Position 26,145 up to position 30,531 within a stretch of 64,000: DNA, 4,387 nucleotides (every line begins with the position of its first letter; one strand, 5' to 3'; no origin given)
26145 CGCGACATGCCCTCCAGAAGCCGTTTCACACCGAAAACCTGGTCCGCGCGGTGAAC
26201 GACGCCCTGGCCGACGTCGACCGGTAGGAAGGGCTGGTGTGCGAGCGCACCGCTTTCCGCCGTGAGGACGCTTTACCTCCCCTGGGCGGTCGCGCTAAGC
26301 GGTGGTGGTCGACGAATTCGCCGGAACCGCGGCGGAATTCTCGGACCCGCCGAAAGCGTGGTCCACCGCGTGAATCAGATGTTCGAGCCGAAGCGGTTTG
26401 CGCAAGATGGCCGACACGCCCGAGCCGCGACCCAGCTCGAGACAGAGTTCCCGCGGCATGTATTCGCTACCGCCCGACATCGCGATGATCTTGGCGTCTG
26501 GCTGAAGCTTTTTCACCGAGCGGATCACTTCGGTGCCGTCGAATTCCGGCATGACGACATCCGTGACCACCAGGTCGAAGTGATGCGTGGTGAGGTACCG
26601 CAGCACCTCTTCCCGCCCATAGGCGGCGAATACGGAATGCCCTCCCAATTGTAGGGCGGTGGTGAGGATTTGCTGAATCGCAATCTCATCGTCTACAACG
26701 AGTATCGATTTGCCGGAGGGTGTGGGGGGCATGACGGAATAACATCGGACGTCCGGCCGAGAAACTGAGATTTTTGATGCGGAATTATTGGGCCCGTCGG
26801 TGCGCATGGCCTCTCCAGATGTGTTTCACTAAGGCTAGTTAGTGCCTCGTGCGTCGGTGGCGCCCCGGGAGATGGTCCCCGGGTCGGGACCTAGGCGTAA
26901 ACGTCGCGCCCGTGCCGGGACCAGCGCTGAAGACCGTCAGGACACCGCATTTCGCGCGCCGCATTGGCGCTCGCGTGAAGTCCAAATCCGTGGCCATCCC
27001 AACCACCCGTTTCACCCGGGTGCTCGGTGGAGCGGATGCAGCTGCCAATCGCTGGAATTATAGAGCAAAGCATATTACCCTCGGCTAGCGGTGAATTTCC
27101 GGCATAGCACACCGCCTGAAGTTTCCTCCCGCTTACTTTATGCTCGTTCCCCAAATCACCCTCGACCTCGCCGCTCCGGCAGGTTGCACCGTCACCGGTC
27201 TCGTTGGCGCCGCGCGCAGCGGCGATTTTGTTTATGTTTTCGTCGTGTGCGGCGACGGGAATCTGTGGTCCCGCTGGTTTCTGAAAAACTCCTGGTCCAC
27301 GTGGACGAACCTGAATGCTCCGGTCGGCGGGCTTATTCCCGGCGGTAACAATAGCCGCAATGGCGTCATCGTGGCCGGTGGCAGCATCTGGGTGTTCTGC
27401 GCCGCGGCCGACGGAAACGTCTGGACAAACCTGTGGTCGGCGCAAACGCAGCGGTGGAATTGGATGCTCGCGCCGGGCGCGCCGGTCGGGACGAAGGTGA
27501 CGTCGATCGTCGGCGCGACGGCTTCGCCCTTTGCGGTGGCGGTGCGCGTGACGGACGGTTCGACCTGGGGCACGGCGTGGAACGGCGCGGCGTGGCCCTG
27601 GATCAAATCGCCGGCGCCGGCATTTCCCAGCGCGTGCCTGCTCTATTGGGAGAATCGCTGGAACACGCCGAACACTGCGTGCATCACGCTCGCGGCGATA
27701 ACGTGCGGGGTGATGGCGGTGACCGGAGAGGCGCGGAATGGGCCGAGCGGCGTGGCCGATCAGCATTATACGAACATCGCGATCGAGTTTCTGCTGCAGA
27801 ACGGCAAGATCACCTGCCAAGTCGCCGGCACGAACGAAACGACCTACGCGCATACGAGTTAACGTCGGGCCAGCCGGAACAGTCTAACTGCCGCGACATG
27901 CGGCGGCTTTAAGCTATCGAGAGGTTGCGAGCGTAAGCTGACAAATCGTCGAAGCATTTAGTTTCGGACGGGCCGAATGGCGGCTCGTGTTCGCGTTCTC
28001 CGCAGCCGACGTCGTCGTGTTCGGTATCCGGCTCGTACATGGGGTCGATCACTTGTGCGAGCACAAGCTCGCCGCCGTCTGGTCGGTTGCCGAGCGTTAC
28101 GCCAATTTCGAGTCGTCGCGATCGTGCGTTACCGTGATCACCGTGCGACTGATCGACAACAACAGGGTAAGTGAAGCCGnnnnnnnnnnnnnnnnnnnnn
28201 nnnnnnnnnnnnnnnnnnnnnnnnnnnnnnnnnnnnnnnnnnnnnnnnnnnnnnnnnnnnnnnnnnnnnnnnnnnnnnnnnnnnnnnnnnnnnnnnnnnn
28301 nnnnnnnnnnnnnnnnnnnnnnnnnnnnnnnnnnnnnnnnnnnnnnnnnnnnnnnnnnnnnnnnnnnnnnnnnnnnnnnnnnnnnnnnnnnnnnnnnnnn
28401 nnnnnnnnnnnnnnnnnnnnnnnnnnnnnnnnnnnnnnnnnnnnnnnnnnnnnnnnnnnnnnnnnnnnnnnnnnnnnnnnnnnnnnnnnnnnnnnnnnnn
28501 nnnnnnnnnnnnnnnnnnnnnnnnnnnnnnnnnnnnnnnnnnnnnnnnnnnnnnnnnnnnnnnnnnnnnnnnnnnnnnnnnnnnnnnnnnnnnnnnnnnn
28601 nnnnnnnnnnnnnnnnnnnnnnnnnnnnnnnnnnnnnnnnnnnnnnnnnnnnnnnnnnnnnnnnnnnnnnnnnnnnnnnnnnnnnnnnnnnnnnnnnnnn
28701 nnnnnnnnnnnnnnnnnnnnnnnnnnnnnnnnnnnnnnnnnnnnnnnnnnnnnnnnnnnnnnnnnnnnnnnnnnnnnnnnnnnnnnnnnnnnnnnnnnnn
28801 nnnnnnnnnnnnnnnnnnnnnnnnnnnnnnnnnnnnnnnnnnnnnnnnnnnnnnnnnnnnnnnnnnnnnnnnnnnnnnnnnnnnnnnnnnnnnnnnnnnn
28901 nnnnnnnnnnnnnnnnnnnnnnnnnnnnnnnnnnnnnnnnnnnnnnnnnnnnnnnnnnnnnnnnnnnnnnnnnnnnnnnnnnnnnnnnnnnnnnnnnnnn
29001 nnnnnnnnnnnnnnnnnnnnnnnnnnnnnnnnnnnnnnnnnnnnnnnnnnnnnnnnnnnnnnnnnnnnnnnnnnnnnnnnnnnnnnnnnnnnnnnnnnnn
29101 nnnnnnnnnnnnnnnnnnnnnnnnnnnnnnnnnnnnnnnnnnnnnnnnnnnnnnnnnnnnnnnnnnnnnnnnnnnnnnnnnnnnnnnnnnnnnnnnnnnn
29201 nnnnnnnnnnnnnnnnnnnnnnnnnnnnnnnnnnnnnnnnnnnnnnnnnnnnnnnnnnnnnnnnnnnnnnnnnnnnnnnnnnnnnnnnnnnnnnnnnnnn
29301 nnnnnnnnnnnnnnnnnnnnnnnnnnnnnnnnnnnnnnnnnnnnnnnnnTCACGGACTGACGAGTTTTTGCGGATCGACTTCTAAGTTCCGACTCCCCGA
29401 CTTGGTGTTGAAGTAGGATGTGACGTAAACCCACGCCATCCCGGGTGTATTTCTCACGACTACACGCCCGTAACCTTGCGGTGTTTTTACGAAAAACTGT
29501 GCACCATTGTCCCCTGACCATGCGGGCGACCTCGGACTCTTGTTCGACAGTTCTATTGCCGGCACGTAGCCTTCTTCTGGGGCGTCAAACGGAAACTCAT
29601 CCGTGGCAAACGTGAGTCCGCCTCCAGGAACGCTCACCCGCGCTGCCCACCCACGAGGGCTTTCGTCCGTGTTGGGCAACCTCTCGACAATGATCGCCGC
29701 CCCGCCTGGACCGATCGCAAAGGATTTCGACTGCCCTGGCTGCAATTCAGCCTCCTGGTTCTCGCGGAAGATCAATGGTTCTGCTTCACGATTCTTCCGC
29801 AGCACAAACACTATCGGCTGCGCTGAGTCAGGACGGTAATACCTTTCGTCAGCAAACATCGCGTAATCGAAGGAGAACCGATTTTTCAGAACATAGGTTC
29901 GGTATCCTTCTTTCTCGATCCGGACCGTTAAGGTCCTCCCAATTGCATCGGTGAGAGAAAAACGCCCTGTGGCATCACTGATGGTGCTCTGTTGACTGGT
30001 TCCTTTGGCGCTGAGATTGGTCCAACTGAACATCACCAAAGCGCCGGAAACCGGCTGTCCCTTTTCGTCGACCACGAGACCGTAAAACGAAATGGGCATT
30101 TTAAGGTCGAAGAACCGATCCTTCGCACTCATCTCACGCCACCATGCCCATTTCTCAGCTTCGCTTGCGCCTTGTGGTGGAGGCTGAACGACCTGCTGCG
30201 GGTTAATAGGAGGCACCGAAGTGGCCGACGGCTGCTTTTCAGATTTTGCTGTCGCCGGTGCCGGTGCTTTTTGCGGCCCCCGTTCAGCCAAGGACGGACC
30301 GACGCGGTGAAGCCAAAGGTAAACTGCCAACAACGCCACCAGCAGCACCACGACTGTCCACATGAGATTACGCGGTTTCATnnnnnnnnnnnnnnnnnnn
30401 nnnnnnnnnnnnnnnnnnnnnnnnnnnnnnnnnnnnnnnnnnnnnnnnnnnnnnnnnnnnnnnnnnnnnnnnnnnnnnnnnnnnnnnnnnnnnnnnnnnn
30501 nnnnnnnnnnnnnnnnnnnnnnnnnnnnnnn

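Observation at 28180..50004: Type IV filament machine hard-linked to a mini-Clp ATPase, secreted Ig protein, lipase-type toxin and immunity array: candidate new toxin-delivery system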

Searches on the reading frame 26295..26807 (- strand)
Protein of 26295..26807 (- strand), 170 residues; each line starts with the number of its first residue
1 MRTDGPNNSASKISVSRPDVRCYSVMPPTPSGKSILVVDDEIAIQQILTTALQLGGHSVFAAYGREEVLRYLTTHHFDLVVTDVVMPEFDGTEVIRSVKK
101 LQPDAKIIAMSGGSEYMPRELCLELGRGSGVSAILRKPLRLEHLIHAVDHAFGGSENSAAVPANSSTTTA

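Call 42: search_protein_families(library=pfam, max_evalue=0.0001, proteins=[window:26295-26807:-])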
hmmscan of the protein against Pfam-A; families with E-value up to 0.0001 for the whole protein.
window:26295-26807:- (170 aa): 1 family
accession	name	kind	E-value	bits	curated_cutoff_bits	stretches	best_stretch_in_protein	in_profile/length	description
PF00072.30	Response_reg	-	4.8e-20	72.2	30.2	1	35-148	1-110/111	Response regulator receiver domain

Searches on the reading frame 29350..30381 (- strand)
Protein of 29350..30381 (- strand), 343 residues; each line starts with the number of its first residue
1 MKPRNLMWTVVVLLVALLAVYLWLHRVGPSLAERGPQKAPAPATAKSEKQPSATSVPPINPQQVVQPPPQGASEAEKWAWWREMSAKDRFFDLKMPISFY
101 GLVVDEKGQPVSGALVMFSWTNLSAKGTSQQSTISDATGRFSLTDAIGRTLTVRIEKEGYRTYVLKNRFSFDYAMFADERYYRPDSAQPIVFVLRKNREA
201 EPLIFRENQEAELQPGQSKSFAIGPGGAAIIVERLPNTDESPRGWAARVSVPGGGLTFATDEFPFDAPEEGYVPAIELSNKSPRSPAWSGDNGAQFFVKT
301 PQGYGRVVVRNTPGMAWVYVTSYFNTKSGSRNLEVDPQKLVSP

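Call 5: search_protein_families(library=pfam, max_evalue=0.01, proteins=[window:29350-30381:-])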
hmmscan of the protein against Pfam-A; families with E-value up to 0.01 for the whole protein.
window:29350-30381:- (343 aa): 5 families
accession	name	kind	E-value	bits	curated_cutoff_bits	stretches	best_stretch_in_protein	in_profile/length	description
PF13620.12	CarboxypepD_reg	-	1.3e-09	38.7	32.3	1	100-165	3-64/82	Carboxypeptidase regulatory-like domain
PF13715.12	CarbopepD_reg_2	-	5.2e-05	23.6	32.2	1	101-164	3-59/88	CarboxypepD_reg-like domain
PF20598.4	DUF6795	-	0.00014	22.5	27.4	1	104-151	5-51/103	Domain of unknown function (DUF6795)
PF02369.22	Big_1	-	0.00021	21.8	34.9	1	102-144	24-65/93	Bacterial Ig-like domain (group 1)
PF17789.7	MG4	-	0.0048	17.5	24.7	1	86-155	5-73/95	Macroglobulin domain MG4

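Call 8: search_protein_families(library=ncbifam, max_evalue=0.01, proteins=[window:29350-30381:-])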
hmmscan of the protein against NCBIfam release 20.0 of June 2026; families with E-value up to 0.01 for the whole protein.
window:29350-30381:- (343 aa): 1 family
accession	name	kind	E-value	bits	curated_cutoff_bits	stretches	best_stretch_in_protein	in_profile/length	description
TIGR04056.1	OMP_RagA_SusC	subfamily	0.0026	16.2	368.25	1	100-154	4-50/981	SusC/RagA family TonB-linked outer membrane protein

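Call 90: search_protein_families(library=padloc, max_evalue=0.001, proteins=[window:29350-30381:-])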
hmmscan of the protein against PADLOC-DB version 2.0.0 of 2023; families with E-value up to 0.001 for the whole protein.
window:29350-30381:- (343 aa): 0 families
